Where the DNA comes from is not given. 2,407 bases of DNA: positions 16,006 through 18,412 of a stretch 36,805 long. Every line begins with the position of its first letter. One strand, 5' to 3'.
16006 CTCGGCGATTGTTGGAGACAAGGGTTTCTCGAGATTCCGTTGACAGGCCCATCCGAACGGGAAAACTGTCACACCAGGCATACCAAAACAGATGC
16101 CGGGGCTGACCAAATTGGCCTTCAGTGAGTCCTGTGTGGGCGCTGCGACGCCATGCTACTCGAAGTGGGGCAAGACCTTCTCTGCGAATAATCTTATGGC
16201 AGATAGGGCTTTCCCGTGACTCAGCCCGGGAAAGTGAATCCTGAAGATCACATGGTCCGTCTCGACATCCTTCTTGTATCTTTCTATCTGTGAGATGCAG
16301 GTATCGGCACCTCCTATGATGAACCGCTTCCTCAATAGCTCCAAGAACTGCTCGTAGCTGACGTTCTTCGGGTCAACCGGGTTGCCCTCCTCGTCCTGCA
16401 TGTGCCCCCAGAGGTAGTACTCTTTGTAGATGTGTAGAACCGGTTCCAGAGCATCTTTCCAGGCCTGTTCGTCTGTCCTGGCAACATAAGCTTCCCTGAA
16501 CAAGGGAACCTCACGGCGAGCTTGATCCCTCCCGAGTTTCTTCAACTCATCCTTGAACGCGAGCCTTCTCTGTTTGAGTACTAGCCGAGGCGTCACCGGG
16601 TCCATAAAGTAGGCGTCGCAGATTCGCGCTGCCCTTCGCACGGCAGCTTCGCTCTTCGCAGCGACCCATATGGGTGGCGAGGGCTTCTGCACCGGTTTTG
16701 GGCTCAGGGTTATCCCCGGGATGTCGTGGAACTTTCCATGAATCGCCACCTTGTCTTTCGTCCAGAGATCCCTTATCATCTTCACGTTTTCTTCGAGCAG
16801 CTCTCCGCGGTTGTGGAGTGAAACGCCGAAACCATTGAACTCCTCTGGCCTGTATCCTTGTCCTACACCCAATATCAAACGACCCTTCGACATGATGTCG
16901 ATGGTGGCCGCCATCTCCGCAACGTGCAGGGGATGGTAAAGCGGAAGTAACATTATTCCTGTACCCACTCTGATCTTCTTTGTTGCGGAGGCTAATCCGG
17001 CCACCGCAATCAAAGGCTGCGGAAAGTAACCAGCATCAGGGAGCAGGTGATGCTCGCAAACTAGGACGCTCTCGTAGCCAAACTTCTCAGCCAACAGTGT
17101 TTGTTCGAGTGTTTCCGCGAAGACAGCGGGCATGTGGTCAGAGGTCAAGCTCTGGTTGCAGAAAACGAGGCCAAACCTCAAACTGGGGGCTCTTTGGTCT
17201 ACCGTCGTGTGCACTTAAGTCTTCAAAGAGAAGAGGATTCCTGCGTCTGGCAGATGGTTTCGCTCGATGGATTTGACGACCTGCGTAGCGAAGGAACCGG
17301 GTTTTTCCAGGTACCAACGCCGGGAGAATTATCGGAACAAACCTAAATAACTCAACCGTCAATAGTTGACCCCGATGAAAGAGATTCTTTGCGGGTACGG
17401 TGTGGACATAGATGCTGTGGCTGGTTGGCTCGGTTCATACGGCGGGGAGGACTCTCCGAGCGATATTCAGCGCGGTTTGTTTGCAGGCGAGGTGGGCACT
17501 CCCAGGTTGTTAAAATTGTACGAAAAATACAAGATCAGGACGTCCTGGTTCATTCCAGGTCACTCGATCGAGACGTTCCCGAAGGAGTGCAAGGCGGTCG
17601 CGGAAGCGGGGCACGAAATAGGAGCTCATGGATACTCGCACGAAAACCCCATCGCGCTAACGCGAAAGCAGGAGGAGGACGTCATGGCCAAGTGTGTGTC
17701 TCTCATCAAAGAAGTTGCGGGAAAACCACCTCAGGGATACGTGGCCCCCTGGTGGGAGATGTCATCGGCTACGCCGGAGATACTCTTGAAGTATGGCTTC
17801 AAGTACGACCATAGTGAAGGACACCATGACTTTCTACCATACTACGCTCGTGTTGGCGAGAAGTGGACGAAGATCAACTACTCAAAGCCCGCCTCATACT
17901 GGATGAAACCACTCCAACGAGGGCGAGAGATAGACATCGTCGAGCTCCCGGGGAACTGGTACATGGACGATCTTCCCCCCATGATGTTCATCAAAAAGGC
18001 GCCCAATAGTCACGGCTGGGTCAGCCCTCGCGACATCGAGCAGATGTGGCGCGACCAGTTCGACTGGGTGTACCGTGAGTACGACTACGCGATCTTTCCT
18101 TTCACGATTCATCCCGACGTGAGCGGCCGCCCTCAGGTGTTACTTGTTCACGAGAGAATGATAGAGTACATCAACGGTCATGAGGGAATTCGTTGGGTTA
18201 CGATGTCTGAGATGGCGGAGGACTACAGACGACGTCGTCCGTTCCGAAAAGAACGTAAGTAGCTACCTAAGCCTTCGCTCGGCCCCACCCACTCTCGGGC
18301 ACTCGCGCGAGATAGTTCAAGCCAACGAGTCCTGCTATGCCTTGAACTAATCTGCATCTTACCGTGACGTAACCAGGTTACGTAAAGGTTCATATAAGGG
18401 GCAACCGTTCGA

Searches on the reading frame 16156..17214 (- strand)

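Call 19: search_protein_families(library=pfam, proteins=[window:16156-17214:-], max_evalue=0.00001)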
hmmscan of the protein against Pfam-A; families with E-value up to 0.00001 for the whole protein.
window:16156-17214:- (352 aa): 1 family
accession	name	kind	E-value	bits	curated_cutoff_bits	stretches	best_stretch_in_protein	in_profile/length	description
PF00296.26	Bac_luciferase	-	8.2e-66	222.9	27.9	1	13-315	2-309/314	Luciferase-like monooxygenase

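Call 29: search_protein_families(library=ncbifam, proteins=[window:16156-17214:-], max_evalue=1e-10)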
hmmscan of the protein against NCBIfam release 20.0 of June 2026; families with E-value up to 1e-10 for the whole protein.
window:16156-17214:- (352 aa): 27 families (the best 25 are shown)
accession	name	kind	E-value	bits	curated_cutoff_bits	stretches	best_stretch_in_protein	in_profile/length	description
TIGR03619.1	F420_Rv2161c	subfamily_domain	3.1e-52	177.6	166.9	1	41-247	6-225/247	TIGR03619 family F420-dependent LLM class oxidoreductase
TIGR04020.1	seco_metab_LLM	subfamily_domain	1.1e-34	120.1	244.45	1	16-314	3-310/341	MupA/Atu3671 family FMN-dependent luciferase-like monooxygenase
TIGR04027.1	LLM_KPN_01858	hypoth_equivalog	1.2e-33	116.5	412.9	1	32-350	19-324/326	putative FMN-dependent luciferase-like monooxygenase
TIGR03571.1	lucif_BA3436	subfamily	2.6e-32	112.3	303.9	1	9-206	8-208/304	TIGR03571 family LLM class oxidoreductase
TIGR03560.1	F420_Rv1855c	subfamily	1.9e-30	106.4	231.4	1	32-232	12-220/227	TIGR03560 family F420-dependent LLM class oxidoreductase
TIGR03858.1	LLM_2I7G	subfamily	5e-28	98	462.25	1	29-350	22-335/337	Atu2307/SP_0267 family LLM class monooxygenase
TIGR03621.1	F420_MSMEG_2516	subfamily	1.3e-26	93.4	213.15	1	34-254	15-217/295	TIGR03621 family F420-dependent LLM class oxidoreductase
TIGR04021.1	LLM_DMSO2_sfnG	equivalog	1.5e-25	90.4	382.95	1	66-230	62-227/350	dimethylsulfone monooxygenase SfnG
TIGR03557.1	F420_G6P_family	subfamily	1.8e-23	83.2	210.4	1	34-216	14-199/316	TIGR03557 family F420-dependent LLM class oxidoreductase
TIGR03558.1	oxido_grp_1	subfamily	2.2e-23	83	166.95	1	31-331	18-312/325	MsnO8 family LLM class oxidoreductase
NF002619.0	PRK02271.1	equivalog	7.2e-22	78.1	276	1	37-262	18-233/329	5,10-methylenetetrahydromethanopterin reductase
NF052255.1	luciferase_Beta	exception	9.2e-22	77.5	500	1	13-197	2-187/325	luciferase subunit beta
TIGR03565.1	alk_sulf_monoox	equivalog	3.9e-21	75.5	518.2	1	42-261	36-246/346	FMNH2-dependent alkanesulfonate monooxygenase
TIGR04036.1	LLM_CE1758_fam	subfamily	1.3e-20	73.5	479.1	1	34-350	29-330/355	CE1758 family FMN-dependent luciferase-like monooxygenase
NF001939.1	PRK00719.1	subfamily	1.5e-20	73.3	510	1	41-261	35-246/373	alkanesulfonate monooxygenase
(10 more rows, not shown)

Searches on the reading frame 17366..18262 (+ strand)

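Call 6: search_protein_families(library=pfam, proteins=[window:17366-18262:+], max_evalue=0.00001)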
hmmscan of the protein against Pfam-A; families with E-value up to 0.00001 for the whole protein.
window:17366-18262:+ (298 aa): 1 family
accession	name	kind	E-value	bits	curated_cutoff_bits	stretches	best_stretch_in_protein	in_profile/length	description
PF01522.26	Polysacc_deac_1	-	1.2e-17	64.5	23.1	1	44-147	20-123/124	Polysaccharide deacetylase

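Call 29: search_protein_families(library=ncbifam, proteins=[window:17366-18262:+], max_evalue=1e-10)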
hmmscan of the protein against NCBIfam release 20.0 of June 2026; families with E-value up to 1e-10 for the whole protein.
window:17366-18262:+ (298 aa): 4 families
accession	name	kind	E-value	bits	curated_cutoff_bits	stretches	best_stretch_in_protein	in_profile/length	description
TIGR03212.1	uraD_N-term-dom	equivalog_domain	3.5e-19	69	424.6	1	43-165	77-197/297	allantoinase PuuE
TIGR03006.1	pepcterm_polyde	equivalog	6.1e-16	58.4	276.2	1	45-150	36-144/272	XrtA system polysaccharide deacetylase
TIGR02764.1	spore_ybaN_pdaB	equivalog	5e-11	42.7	237.4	1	45-146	21-122/191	polysaccharide deacetylase family sporulation protein PdaB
NF045821.1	PgAcgDacpgdA1_Bac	equivalog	5.8e-11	41.8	400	0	45-128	103-186/282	peptidoglycan-N-acetylglucosamine deacetylase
